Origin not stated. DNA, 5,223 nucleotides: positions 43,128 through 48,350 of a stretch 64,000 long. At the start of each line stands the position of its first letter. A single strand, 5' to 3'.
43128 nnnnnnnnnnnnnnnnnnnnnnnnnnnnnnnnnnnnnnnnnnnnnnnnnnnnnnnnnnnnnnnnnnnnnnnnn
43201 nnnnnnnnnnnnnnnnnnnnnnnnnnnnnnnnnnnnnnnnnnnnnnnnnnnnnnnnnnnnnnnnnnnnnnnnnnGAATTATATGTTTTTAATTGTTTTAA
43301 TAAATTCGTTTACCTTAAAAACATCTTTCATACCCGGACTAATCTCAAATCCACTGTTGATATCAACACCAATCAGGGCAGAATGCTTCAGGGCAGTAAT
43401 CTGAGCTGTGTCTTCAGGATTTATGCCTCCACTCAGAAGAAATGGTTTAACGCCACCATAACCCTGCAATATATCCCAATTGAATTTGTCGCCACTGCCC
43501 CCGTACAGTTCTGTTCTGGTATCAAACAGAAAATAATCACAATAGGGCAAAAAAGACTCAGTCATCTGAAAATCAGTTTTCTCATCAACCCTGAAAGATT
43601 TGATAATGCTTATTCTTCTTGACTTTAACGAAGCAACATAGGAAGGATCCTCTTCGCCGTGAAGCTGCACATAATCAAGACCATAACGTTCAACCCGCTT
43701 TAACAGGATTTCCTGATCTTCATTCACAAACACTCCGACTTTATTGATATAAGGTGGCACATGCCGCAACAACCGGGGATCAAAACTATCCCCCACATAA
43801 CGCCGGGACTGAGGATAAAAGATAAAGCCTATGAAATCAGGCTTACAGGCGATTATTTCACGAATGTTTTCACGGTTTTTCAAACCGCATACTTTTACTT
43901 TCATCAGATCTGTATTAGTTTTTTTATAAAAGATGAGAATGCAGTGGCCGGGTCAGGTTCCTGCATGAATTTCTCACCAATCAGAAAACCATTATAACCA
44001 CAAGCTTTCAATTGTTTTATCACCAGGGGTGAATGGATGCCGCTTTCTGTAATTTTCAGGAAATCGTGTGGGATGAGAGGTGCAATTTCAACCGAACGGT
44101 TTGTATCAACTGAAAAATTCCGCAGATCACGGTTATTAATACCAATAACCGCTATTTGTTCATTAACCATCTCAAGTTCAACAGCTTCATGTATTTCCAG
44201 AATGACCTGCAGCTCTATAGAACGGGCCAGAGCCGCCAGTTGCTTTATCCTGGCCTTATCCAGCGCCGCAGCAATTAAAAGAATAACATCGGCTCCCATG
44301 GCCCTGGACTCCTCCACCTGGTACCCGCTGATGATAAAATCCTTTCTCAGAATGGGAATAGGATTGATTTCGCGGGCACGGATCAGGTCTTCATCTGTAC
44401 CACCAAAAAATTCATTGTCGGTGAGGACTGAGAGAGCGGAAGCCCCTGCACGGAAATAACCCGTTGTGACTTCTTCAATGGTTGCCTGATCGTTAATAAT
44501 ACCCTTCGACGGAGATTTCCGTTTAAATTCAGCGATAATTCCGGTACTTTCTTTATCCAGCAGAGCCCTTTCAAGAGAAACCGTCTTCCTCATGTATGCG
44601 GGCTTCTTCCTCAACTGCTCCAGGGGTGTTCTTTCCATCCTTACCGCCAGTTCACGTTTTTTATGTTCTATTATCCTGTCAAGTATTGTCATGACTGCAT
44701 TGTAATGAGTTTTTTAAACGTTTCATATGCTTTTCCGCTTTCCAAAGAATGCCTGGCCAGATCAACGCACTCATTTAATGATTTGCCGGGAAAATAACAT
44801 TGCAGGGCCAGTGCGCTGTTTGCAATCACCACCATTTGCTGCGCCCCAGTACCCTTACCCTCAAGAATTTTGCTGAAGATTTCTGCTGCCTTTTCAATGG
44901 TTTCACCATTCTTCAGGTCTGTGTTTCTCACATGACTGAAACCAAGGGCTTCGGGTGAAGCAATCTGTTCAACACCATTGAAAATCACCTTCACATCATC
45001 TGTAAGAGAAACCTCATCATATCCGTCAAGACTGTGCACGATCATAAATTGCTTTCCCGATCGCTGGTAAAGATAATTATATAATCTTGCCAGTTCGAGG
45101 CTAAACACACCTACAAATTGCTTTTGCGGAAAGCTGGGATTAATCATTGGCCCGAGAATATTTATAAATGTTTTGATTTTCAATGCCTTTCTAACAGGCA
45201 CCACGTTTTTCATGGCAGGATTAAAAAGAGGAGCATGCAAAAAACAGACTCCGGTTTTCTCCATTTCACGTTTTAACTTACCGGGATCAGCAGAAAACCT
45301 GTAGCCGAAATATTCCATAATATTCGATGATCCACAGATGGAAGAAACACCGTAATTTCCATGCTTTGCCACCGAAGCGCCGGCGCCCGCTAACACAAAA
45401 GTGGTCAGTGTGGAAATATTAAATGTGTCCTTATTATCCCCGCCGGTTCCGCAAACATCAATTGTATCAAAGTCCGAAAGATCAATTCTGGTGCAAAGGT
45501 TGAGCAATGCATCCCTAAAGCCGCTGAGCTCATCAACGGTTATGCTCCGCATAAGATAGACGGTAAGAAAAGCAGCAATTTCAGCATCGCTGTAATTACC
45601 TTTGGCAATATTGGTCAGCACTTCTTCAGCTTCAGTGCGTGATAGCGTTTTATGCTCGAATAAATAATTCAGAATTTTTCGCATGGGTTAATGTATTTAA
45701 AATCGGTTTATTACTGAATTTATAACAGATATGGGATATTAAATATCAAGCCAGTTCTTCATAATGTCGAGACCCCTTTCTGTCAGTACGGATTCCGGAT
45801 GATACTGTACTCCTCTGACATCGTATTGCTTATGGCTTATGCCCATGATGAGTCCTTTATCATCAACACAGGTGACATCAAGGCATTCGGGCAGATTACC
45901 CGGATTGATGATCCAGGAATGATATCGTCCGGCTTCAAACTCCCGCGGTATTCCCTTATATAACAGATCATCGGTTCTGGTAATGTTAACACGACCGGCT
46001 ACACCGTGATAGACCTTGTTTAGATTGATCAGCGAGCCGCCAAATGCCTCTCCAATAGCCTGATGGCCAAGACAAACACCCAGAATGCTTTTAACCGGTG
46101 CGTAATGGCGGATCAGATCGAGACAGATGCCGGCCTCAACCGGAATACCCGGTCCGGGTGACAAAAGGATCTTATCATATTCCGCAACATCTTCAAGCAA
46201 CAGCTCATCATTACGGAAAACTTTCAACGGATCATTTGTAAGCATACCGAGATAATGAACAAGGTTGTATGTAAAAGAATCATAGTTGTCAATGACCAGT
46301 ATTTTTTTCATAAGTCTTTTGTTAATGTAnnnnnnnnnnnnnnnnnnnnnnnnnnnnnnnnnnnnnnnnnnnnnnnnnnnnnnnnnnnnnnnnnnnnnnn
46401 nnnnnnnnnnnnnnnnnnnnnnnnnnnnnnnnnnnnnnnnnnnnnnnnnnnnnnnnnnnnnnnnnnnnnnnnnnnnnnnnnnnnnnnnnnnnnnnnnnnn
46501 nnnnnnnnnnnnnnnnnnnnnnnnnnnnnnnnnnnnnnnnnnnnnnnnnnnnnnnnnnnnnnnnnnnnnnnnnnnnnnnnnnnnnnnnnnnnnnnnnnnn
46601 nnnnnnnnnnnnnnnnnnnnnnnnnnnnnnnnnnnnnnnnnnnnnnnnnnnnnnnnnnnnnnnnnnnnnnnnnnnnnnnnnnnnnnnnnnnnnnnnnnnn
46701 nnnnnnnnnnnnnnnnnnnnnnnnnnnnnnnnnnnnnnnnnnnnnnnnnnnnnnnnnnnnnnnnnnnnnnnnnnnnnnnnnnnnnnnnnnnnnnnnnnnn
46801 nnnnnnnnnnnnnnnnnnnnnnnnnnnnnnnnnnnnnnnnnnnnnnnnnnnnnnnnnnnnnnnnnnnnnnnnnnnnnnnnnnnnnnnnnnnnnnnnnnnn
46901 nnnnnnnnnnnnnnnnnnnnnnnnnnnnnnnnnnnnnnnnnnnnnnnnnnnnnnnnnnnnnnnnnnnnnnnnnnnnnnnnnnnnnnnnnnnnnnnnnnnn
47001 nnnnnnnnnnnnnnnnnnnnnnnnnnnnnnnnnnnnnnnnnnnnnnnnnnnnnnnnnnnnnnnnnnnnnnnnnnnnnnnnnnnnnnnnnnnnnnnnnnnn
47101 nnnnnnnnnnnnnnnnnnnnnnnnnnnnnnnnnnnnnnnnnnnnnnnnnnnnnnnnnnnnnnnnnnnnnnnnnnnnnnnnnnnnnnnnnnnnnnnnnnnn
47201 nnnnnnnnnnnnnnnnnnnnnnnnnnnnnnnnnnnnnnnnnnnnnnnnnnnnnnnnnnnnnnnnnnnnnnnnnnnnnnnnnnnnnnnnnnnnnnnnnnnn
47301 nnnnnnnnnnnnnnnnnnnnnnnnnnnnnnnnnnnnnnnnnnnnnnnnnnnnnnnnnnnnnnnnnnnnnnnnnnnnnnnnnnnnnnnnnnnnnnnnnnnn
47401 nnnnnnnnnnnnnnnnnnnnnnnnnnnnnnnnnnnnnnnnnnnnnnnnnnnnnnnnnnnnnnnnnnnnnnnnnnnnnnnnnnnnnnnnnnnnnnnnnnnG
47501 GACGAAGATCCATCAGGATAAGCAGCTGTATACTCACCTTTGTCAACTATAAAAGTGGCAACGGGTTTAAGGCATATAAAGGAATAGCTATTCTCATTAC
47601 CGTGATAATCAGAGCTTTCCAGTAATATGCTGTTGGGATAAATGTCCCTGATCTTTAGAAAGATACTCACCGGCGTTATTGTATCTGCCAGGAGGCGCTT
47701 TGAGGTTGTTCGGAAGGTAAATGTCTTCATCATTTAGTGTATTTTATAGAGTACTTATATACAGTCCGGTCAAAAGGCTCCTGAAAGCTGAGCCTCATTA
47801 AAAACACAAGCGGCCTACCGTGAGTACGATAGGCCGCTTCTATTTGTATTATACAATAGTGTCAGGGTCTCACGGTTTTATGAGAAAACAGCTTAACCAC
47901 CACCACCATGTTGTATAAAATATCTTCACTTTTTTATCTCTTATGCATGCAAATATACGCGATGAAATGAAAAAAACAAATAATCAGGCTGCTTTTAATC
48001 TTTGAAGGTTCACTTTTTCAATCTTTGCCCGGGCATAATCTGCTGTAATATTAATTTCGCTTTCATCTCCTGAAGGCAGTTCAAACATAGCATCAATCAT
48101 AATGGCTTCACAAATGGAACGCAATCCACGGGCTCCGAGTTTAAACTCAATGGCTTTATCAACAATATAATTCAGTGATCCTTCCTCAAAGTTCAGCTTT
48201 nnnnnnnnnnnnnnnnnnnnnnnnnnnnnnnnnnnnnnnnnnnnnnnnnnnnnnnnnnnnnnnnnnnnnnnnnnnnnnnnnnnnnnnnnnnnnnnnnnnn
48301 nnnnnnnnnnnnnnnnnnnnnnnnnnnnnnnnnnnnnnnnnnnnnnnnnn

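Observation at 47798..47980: Complete leader-peptide attenuator candidate for the trp operon: consensus promoter, WWWW mini-ORF, terminator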

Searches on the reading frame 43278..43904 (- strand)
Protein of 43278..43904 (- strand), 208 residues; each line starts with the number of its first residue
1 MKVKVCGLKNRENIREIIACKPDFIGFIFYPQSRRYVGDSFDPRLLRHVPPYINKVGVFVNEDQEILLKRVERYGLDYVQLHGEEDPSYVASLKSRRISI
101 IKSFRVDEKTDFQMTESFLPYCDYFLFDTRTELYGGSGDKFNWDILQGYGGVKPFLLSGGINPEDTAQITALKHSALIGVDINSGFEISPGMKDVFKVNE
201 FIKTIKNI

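Call 6: search_protein_families(library=ncbifam, proteins=[window:43278-43904:-])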
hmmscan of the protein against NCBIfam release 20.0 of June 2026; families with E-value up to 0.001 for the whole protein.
window:43278-43904:- (208 aa): 13 families
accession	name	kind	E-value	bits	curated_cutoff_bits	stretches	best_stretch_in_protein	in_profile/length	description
NF002298.0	PRK01222.1-4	equivalog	5.5e-51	173.2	215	1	1-207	3-204/209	phosphoribosylanthranilate isomerase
NF002295.0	PRK01222.1-1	equivalog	1.1e-48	165.6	216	1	2-207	4-212/219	phosphoribosylanthranilate isomerase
NF010376.0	PRK13803.1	equivalog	4.8e-44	151.2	819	1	1-207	5-207/600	bifunctional phosphoribosylanthranilate isomerase/tryptophan synthase subunit beta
NF006945.0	PRK09427.1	equivalog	2.1e-38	132.1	380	1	3-207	262-460/461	bifunctional indole-3-glycerol-phosphate synthase TrpC/phosphoribosylanthranilate isomerase TrpF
NF002300.0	PRK01222.1-7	equivalog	2.7e-36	125.1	212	1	1-207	2-193/195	phosphoribosylanthranilate isomerase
NF010563.0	PRK13958.1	equivalog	7.1e-36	123.7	234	1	1-206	1-204/210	phosphoribosylanthranilate isomerase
NF002299.0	PRK01222.1-6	equivalog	8.8e-36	123.3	231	1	2-206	19-226/231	phosphoribosylanthranilate isomerase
NF002297.0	PRK01222.1-3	equivalog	4.2e-29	101.5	259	1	1-206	1-200/204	phosphoribosylanthranilate isomerase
NF002301.0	PRK01222.2-1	equivalog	3.5e-28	98.6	232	1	2-206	4-210/217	phosphoribosylanthranilate isomerase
NF002302.0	PRK01222.2-2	equivalog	5.7e-26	92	172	1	1-206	1-187/193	phosphoribosylanthranilate isomerase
NF002296.0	PRK01222.1-2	equivalog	4.3e-23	82.3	270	1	2-206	9-213/221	phosphoribosylanthranilate isomerase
NF002303.0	PRK01222.2-3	equivalog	4.1e-19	68.9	224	1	1-207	1-202/208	phosphoribosylanthranilate isomerase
NF002304.0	PRK01222.2-4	equivalog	2.3e-16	59.8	181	1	1-207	1-205/208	phosphoribosylanthranilate isomerase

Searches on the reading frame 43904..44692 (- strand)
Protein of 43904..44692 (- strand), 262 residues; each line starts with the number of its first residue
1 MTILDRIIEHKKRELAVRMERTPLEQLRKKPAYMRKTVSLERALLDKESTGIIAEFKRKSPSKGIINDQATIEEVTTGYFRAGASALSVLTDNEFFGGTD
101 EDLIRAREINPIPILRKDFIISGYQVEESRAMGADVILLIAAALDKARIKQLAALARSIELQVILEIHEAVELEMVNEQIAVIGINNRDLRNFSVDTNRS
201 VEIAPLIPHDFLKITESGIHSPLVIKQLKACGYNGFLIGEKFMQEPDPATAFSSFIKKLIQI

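Call 6: search_protein_families(library=ncbifam, proteins=[window:43904-44692:-])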
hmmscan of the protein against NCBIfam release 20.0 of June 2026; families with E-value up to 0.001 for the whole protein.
window:43904-44692:- (262 aa): 14 families
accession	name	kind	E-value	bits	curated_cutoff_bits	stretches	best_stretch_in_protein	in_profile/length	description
NF001377.0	PRK00278.2-4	equivalog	4.4e-84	281.7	260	1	1-258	1-258/259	indole-3-glycerol phosphate synthase TrpC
NF001373.0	PRK00278.1-6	equivalog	2.2e-77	259.8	317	1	2-256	3-261/263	indole-3-glycerol phosphate synthase TrpC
NF001370.0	PRK00278.1-2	equivalog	6.1e-66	222.4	348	1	2-256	3-261/266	indole-3-glycerol phosphate synthase TrpC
NF006945.0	PRK09427.1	equivalog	3e-63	214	380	1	2-256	8-258/461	bifunctional indole-3-glycerol-phosphate synthase TrpC/phosphoribosylanthranilate isomerase TrpF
NF001378.0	PRK00278.2-5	equivalog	1e-61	208.4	360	1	3-255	2-258/263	indole-3-glycerol phosphate synthase TrpC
NF001372.0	PRK00278.1-4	subfamily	2.1e-61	207.6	370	1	2-257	30-293/295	indole-3-glycerol phosphate synthase TrpC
NF001371.0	PRK00278.1-3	equivalog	6.5e-61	205.9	307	1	1-253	2-249/255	indole-3-glycerol phosphate synthase TrpC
NF001369.0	PRK00278.1-1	equivalog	1.2e-60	204.9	329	1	1-256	3-258/271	indole-3-glycerol phosphate synthase TrpC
NF001375.0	PRK00278.2-2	equivalog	2.6e-60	203.9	360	1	4-254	2-246/255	indole-3-glycerol phosphate synthase TrpC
NF001374.0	PRK00278.2-1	equivalog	3.5e-51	174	258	1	34-247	27-242/249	indole-3-glycerol phosphate synthase TrpC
NF010375.0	PRK13802.1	equivalog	1.3e-47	162.4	1386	1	1-257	1-258/695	bifunctional indole-3-glycerol phosphate synthase/tryptophan synthase subunit beta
NF001376.0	PRK00278.2-3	equivalog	9.8e-47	159.5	284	1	34-257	28-253/255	indole-3-glycerol phosphate synthase TrpC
NF010562.0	PRK13957.1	equivalog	8.1e-45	152.9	414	1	20-252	17-248/252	indole-3-glycerol-phosphate synthase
NF041303.1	Indglycph_syn_Halo_TrpC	equivalog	3.9e-40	137.7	380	1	37-245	31-239/250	indole-3-glycerol phosphate synthase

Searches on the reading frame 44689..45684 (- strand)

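Call 6: search_protein_families(library=ncbifam, proteins=[window:44689-45684:-])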
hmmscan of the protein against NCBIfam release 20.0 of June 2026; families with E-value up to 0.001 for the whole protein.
window:44689-45684:- (331 aa): 13 families
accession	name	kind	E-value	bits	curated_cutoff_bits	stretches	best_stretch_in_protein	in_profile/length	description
TIGR01245.1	trpD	equivalog_domain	1.2e-90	304.2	199.05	1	6-328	2-329/330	anthranilate phosphoribosyltransferase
NF011201.0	PRK14607.1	equivalog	1.5e-81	274.7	670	1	2-330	196-528/534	bifunctional anthranilate synthase component II/anthranilate phosphoribosyltransferase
NF007073.0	PRK09522.1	equivalog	5e-52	177.5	738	1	2-325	201-526/531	bifunctional anthranilate synthase glutamate amidotransferase component TrpG/anthranilate phosphoribosyltransferase TrpD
NF006564.0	PRK09071.1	equivalog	5.1e-21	75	257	1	11-310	27-322/335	glycosyl transferase family protein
NF005635.0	PRK07394.1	equivalog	2e-20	73.4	287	1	9-329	17-343/348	hypothetical protein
TIGR02645.1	ARCH_P_rylase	hypoth_equivalog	2.3e-14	52.7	434.6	1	9-172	94-256/493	putative thymidine phosphorylase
TIGR03327.1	AMP_phos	equivalog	4e-13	48.7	535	1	9-177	95-262/500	AMP phosphorylase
NF003338.0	PRK04350.1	subfamily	9.2e-13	47.4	434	1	9-149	100-237/502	thymidine phosphorylase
NF006005.0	PRK08136.1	equivalog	1.1e-11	44.7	185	1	12-277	18-287/314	DNA-binding protein YbiB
TIGR02644.1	Y_phosphoryl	subfamily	4.4e-08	32.3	409.05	1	10-150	10-150/417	pyrimidine-nucleoside phosphorylase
NF004490.0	PRK05820.1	equivalog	2.9e-07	29.5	269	1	8-151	12-155/439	thymidine phosphorylase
NF004747.0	PRK06078.1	equivalog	6.8e-06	24.9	559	0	10-130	12-132/434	pyrimidine-nucleoside phosphorylase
TIGR02643.1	T_phosphoryl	equivalog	0.00094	18.2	570.7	0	10-149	12-153/437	thymidine phosphorylase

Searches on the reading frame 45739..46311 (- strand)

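Call 6: search_protein_families(library=ncbifam, proteins=[window:45739-46311:-])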
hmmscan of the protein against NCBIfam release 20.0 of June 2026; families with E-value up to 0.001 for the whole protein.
window:45739-46311:- (190 aa): 20 families
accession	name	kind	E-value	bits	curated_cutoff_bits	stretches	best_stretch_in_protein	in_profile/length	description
NF011201.0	PRK14607.1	equivalog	9.3e-67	225.9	670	1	3-190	1-188/534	bifunctional anthranilate synthase component II/anthranilate phosphoribosyltransferase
NF005849.0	PRK07765.1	equivalog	6.1e-60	202.2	308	1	3-189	2-190/219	aminodeoxychorismate/anthranilate synthase component II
NF005946.0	PRK08007.1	equivalog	4.8e-57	192.5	332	1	4-188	2-185/187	aminodeoxychorismate synthase component 2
NF005367.0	PRK06895.1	equivalog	1.2e-56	191.6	265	1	2-189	2-187/190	anthranilate synthase component II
NF005799.0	PRK07649.1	equivalog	6.5e-56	189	327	1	4-189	2-186/195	aminodeoxychorismate/anthranilate synthase component II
TIGR00566.1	trpG_papA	subfamily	1.9e-54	184.4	121.05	1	4-189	2-191/192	glutamine amidotransferase of anthranilate synthase or aminodeoxychorismate synthase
NF005271.0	PRK06774.1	equivalog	1.4e-50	171.4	340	1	4-189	2-190/191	aminodeoxychorismate synthase component II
NF006462.0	PRK08857.1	equivalog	2e-47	161.3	345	1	4-189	2-191/193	aminodeoxychorismate/anthranilate synthase component II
NF010081.0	PRK13566.1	equivalog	1.9e-42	145.4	645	1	2-188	529-717/729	anthranilate synthase component I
NF041322.1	Anth_synII_Halo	equivalog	1.2e-41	142.5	320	1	6-189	1-188/190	anthranilate synthase component II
TIGR01815.1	TrpE-clade3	equivalog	5.1e-37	127.2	739.15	1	2-186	517-703/717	anthranilate synthase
NF007073.0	PRK09522.1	equivalog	1.4e-31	110.1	738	1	1-186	1-185/531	bifunctional anthranilate synthase glutamate amidotransferase component TrpG/anthranilate phosphoribosyltransferase TrpD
TIGR01823.1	PabB-fungal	equivalog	1.2e-30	106.5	442.55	1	2-190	6-203/742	aminodeoxychorismate synthase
NF001975.0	PRK00758.1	equivalog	1.2e-23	83.7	198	1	2-189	2-180/185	GMP synthase subunit A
NF004169.0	PRK05637.1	equivalog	2.8e-23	82.6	332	1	3-185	4-200/210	anthranilate synthase component II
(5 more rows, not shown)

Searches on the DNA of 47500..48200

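Call 3: search_rna_families(source=window, start=47500, end=48200, threshold=evalue, max_evalue=10, show_alignments=3)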
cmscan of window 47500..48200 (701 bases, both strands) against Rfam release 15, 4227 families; matches with E-value up to 10: 8.
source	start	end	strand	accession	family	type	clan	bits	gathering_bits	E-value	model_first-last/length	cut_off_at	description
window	47828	47952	-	RF01692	Bacteroid-trp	Cis-reg; leader;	-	36.3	49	0.02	1-131/131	no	Bacteroidete tryptophan peptide leader RNA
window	47807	47994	-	RF02376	antisense_SR1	Gene; sRNA;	-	24.2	45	0.016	1-210/210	no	SR1 sRNA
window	47945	48016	-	RF00834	mir-268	Gene; miRNA;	-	17.3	47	4.2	1-89/89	no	mir-268 microRNA precursor family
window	47795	47857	-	RF00746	mir-454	Gene; miRNA;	-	17.1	60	0.8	1-103/103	no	mir-454 microRNA precursor family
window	47986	48030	-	RF01422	snoR116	Gene; snRNA; snoRNA; CD-box;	-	14.9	47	9.1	1-86/86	no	small nucleolar RNA snoR116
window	47699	47839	+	RF02799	CssrB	Gene; sRNA;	-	12.5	76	7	1-180/180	no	Chromosome-encoded Shigella sRNA B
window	48170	48197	-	RF01133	sR3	Gene; snRNA; snoRNA; CD-box;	-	10.4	41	5.2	23-55/55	no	Small nucleolar RNA sR3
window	48170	48200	-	RF01134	sR30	Gene; snRNA; snoRNA; CD-box;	-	10.1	38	8.7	20-57/57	5'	Small nucleolar RNA sR30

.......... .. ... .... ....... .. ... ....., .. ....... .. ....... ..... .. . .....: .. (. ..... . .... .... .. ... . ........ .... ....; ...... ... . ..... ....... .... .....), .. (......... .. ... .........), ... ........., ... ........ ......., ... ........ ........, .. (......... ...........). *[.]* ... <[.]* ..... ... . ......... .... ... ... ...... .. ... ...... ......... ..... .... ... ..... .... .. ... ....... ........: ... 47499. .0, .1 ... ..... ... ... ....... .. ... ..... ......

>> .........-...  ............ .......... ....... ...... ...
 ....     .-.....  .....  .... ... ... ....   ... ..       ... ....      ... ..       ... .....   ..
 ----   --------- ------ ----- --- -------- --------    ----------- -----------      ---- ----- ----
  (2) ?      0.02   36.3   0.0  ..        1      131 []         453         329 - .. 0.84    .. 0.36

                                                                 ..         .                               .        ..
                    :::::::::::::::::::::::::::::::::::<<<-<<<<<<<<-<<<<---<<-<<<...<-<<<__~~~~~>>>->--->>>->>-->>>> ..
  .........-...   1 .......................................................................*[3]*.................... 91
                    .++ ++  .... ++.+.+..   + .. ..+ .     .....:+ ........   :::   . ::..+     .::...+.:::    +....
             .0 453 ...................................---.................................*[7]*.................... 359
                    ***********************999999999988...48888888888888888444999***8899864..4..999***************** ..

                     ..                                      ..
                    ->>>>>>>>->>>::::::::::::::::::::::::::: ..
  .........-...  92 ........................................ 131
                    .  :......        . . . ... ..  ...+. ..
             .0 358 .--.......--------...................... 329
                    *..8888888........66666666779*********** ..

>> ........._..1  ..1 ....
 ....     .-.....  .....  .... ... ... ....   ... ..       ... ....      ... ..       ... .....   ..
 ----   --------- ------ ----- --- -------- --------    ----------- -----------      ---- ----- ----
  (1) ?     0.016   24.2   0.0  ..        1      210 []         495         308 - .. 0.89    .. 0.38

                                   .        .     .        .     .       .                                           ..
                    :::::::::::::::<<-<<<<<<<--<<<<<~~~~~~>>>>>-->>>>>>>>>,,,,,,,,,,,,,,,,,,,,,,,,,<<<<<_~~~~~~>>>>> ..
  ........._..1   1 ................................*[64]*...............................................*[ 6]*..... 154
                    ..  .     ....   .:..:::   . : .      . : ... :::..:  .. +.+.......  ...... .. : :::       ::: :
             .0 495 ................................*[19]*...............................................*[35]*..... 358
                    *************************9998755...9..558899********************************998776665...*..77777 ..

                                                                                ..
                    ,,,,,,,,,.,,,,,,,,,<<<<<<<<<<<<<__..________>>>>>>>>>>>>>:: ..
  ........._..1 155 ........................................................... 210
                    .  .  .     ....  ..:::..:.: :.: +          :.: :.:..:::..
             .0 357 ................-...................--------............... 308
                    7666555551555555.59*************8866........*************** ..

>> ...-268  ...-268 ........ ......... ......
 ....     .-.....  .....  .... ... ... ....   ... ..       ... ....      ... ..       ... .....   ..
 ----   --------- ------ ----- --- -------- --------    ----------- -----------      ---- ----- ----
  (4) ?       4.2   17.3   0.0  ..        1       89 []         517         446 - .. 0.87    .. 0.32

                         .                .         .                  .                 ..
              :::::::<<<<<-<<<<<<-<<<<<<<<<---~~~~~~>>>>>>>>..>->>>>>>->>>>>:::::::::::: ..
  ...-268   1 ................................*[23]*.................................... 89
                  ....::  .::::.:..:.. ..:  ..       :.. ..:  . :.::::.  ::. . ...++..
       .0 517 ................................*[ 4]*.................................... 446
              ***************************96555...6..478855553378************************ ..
